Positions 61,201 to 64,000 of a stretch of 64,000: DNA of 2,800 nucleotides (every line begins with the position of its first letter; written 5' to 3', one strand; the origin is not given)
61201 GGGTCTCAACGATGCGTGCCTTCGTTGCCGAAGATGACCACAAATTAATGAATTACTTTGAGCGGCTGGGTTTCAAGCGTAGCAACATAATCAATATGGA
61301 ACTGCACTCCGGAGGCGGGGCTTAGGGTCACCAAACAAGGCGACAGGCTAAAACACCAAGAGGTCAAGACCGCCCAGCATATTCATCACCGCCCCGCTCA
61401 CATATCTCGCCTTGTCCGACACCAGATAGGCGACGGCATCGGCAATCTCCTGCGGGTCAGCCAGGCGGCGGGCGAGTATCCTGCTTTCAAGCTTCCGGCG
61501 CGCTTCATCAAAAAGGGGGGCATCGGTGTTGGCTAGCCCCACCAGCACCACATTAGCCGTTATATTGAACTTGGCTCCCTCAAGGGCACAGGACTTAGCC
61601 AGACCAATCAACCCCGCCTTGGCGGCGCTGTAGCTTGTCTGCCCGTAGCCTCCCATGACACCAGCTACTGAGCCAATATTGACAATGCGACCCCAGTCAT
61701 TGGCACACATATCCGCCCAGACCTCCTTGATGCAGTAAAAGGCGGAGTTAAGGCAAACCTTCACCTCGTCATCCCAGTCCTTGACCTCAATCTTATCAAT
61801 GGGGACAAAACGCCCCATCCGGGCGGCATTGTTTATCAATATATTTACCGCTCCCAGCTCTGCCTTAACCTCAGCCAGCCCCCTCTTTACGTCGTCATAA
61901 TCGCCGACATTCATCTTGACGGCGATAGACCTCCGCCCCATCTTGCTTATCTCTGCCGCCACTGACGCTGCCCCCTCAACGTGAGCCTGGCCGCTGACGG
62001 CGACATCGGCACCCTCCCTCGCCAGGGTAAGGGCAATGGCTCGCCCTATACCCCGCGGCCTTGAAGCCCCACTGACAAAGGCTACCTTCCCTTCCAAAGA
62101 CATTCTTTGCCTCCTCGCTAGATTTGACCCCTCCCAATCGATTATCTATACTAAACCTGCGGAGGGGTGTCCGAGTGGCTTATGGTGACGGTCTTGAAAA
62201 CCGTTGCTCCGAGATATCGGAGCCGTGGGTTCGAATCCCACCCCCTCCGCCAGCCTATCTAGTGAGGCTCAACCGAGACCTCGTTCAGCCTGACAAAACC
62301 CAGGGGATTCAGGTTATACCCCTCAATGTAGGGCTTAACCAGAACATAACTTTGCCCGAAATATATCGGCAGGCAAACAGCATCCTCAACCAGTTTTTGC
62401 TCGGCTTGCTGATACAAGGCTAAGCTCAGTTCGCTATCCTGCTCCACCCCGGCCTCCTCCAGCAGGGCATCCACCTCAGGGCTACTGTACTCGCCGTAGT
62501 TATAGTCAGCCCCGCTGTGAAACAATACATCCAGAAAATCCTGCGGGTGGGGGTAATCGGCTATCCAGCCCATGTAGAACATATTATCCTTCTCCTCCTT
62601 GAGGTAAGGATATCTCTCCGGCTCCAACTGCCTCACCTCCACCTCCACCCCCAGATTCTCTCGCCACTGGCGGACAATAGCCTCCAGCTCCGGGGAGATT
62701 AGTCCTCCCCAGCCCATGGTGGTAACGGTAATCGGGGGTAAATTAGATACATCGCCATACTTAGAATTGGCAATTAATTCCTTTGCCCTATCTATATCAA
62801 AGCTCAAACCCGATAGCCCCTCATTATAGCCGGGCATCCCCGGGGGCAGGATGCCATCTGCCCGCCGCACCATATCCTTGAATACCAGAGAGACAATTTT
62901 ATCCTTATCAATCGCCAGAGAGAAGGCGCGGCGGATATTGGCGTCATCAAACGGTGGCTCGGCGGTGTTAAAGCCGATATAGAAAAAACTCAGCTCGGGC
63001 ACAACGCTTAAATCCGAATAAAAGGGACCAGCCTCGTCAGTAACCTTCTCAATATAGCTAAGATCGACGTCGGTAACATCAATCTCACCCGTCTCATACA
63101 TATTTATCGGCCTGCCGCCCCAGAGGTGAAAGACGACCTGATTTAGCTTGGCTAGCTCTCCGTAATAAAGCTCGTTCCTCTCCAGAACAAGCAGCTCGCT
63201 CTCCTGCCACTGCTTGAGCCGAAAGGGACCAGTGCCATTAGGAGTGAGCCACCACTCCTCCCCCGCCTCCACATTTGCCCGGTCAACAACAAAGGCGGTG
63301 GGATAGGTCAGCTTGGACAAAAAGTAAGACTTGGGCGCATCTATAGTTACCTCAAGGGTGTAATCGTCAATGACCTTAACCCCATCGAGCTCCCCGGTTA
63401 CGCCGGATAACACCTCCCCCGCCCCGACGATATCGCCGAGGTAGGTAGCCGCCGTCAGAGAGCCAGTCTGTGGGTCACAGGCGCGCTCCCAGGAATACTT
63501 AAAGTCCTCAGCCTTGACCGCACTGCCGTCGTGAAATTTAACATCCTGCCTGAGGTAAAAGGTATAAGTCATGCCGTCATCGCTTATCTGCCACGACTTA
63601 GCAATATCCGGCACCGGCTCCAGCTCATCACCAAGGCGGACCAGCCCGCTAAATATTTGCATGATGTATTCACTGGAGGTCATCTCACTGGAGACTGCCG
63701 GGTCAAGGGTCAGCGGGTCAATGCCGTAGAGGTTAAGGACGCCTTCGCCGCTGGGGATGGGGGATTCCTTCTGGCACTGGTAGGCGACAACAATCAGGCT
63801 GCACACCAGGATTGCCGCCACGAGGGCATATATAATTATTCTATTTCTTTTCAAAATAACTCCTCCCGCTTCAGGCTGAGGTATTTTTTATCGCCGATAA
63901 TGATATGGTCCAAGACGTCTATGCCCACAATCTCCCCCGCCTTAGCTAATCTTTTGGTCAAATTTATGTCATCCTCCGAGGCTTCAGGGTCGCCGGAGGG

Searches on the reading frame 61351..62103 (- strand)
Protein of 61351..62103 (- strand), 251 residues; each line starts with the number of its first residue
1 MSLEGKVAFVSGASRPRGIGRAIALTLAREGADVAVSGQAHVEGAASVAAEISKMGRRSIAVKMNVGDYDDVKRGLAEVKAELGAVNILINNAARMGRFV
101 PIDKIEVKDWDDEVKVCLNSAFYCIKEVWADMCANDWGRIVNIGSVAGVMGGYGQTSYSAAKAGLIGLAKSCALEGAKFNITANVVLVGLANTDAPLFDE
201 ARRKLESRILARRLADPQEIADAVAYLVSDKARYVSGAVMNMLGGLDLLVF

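Call 51: search_protein_families(library=pfam, proteins=[window:61351-62103:-], max_evalue=1e-8)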
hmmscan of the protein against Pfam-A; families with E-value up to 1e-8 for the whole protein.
window:61351-62103:- (251 aa): 3 families
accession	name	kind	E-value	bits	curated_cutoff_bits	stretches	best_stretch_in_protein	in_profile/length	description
PF13561.12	adh_short_C2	-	2.2e-48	165.3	27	1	12-246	1-235/236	Enoyl-(Acyl carrier protein) reductase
PF00106.31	adh_short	-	5.5e-46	157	26.6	1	6-195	1-186/195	short chain dehydrogenase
PF08659.16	KR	-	6.6e-12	46.1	22.6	1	18-176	11-167/180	KR domain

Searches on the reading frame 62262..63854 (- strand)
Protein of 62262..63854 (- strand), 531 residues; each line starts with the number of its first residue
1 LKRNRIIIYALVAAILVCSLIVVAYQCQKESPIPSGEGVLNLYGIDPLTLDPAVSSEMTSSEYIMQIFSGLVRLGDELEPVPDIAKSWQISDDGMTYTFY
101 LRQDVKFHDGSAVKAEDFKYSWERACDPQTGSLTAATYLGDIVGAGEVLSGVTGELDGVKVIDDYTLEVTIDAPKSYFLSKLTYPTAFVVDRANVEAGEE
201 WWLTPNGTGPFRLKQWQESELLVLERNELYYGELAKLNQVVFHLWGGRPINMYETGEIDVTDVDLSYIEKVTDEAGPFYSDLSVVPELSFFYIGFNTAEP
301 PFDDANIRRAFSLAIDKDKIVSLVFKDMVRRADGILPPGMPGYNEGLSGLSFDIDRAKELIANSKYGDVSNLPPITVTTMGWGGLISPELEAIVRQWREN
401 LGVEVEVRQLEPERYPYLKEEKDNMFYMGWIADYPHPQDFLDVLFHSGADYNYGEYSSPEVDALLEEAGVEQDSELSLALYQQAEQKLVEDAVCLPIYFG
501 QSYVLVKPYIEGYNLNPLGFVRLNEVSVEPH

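Call 51: search_protein_families(library=pfam, proteins=[window:62262-63854:-], max_evalue=1e-8)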
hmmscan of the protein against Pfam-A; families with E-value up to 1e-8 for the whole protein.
window:62262-63854:- (531 aa): 1 family
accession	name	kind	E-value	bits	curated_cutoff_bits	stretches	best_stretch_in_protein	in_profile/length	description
PF00496.27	SBP_bac_5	-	7.3e-86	289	32.4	1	79-451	1-367/368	Bacterial extracellular solute-binding proteins, family 5 Middle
